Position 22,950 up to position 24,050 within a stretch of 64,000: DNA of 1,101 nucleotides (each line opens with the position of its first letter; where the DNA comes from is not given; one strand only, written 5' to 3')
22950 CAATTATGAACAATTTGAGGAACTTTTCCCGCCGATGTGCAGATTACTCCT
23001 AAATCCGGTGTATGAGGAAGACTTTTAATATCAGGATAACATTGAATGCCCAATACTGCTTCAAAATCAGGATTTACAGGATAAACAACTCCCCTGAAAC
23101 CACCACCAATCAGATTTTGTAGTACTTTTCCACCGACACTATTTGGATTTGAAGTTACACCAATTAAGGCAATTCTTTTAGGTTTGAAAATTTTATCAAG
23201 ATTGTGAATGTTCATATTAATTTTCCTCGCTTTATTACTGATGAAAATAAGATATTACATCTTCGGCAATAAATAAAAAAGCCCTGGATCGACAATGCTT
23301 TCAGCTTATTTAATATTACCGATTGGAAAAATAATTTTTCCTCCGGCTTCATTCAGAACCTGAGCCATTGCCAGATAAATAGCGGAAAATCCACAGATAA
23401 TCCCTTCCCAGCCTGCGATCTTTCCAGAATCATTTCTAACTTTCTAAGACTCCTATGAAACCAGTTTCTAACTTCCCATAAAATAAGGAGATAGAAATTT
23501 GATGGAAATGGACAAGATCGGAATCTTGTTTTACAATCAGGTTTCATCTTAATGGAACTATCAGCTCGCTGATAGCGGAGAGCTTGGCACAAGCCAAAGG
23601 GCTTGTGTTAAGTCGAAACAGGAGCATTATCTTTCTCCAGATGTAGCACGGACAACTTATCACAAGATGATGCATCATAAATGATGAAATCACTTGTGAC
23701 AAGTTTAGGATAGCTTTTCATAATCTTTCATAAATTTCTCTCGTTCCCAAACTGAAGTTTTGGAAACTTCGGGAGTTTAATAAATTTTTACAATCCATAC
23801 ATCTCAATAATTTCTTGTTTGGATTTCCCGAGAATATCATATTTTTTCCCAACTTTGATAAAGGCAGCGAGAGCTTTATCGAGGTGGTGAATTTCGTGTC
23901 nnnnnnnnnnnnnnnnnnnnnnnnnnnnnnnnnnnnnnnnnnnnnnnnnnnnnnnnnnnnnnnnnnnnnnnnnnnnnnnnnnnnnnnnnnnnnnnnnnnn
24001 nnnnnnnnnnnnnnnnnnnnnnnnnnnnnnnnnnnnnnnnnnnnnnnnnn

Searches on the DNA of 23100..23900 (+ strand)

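Call 4: search_rna_families(source=window, start=23100, end=23900, threshold=evalue, max_evalue=10, show_alignments=3)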
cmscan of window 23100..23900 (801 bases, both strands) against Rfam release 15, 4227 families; matches with E-value up to 10: 6.
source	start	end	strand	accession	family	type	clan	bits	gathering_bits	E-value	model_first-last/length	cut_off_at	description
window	23163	23231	-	RF01183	SNORD19B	Gene; snRNA; snoRNA; CD-box;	CL00048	18.6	50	5.2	1-84/84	no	Small nucleolar RNA SNORD19B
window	23137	23211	-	RF00531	snoMe28S-Gm3113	Gene; snRNA; snoRNA; CD-box;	-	17.7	70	4.3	1-84/84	no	Small nucleolar RNA Me28S-Gm3113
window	23651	23709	-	RF03939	mir-4868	Gene; miRNA;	-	15.3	70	4.7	1-78/78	no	mir-4868 microRNA precursor family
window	23118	23166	-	RF02519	ToxI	Gene; antitoxin;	-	15.3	50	7.6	1-34/34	no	ToxI antitoxin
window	23451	23498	+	RF02098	DGCR5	Gene; lncRNA;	-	14.1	50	9.2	1-49/49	no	DiGeorge syndrome critical region gene 5 conserved region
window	23431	23555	+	RF02161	PART1_3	Gene; lncRNA;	-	11.5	40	7.7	1-131/131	no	Prostate androgen-regulated transcript 1 conserved region 3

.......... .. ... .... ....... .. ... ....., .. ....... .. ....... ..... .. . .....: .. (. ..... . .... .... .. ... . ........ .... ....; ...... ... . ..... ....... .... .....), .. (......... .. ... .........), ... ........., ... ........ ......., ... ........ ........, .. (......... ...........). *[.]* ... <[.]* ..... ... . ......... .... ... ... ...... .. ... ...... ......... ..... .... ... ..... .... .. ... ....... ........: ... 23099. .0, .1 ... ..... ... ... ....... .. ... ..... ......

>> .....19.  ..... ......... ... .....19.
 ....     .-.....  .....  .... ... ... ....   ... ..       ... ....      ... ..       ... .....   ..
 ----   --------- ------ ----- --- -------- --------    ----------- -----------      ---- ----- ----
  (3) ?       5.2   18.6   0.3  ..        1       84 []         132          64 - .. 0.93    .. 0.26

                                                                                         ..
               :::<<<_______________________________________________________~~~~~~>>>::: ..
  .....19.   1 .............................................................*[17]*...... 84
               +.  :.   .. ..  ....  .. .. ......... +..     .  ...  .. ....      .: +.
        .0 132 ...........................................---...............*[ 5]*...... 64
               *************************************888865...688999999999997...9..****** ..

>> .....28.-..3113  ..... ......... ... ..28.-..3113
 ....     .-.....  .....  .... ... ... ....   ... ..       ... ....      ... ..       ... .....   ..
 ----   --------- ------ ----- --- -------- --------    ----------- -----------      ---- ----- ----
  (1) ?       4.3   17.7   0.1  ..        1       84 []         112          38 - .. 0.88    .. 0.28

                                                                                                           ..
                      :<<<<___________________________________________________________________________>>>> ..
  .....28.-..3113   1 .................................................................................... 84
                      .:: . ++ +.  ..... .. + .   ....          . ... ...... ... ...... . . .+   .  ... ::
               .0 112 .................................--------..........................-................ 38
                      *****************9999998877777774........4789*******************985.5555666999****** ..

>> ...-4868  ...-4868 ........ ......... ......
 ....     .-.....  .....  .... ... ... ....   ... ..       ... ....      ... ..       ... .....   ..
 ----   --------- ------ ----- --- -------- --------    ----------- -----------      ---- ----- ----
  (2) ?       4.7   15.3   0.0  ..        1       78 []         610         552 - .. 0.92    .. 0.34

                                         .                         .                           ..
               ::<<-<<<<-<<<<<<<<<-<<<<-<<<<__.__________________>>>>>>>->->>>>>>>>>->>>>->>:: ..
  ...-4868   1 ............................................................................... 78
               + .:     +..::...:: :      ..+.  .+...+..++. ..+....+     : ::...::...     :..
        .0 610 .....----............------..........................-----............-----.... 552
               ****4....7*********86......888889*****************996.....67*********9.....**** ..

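Call 44: search_dna_similar(query=window:23426-23787:+, collection=plasmids, mode=distant, max_evalue=0.1, max_rows=10)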
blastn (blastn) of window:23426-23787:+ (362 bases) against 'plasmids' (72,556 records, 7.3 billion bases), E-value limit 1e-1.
No match.

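Call 45: search_dna_similar(query=window:23426-23787:+, collection=phages, mode=distant, max_evalue=0.1, max_rows=10)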
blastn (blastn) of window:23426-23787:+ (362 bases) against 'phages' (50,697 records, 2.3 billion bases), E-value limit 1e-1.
No match.

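Call 61: search_rna_families(source=window, start=23440, end=23740, threshold=evalue, max_evalue=10)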
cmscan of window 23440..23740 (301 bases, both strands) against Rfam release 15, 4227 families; matches with E-value up to 10: 7.
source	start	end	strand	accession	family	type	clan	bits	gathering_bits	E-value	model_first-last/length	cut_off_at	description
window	23654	23705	-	RF00641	mir-154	Gene; miRNA;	CL00149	19.6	52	0.27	15-68/82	no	mir-154 microRNA precursor family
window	23477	23509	-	RF01358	CRISPR-DR39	Gene; CRISPR;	-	16.9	39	8.1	1-31/31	no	CRISPR RNA direct repeat element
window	23637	23740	-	RF04094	MIR537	Gene; miRNA;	-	15.3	100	0.6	49-151/151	5'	MIR537 microRNA precursor family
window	23651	23709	-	RF03939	mir-4868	Gene; miRNA;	-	15.3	70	1.8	1-78/78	no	mir-4868 microRNA precursor family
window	23529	23622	-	RF02688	RAGATH-13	Gene; ribozyme;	-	14.7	80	4.5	1-95/95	no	RAGATH-13 RNA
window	23451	23498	+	RF02098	DGCR5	Gene; lncRNA;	-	14.1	50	3.4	1-49/49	no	DiGeorge syndrome critical region gene 5 conserved region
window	23676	23698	+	RF00221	SNORD43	Gene; snRNA; snoRNA; CD-box;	CL00059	13.5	45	5.2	1-64/64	no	Small nucleolar RNA SNORD43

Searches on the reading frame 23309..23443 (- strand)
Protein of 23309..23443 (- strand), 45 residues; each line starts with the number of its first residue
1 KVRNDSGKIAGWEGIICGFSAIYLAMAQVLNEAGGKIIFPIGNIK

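Call 51: find_homologous_proteins(query=window:23309-23434:-, max_evalue=0.001)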
Query seq(42 aa) (42 aa): 2 proteins with E <= 0.001 among 2 candidates.
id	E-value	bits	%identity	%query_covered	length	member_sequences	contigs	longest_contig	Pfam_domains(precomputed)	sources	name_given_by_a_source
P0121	2.6e-8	51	70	88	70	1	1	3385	-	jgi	-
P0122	3.7e-8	50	68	88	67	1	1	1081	-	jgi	-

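Call 53: find_encoding_contigs(protein=P0121, flank=4000, max_places=3)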
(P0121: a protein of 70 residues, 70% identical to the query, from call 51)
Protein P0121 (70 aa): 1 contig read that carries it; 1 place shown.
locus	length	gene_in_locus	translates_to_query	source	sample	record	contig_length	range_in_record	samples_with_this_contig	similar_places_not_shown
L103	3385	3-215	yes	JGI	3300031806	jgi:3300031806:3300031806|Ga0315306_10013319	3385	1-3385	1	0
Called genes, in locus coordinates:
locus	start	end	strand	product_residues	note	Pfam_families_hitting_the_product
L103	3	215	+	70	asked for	?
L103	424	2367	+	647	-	PF16177:ACAS_N, PF00501:AMP-binding, PF13193:AMP-binding_C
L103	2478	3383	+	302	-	?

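Call 64: search_protein_families(library=pfam, proteins=[window:23309-23443:-], max_evalue=1)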
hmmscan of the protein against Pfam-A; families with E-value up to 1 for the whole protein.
seq(45 aa): 0 families

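Call 66: search_protein_families(library=ncbifam, proteins=[window:23309-23443:-], max_evalue=1)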
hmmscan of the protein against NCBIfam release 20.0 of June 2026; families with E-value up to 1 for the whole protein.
seq(45 aa): 2 families
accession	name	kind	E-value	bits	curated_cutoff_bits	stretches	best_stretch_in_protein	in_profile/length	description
NF007941.0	PRK10659.1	equivalog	1.4e-12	47.9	297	1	8-44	151-187/188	acetate uptake transporter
NF038013.1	AceTr_1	equivalog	1.5e-10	41.4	50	1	8-40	144-176/176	acetate uptake transporter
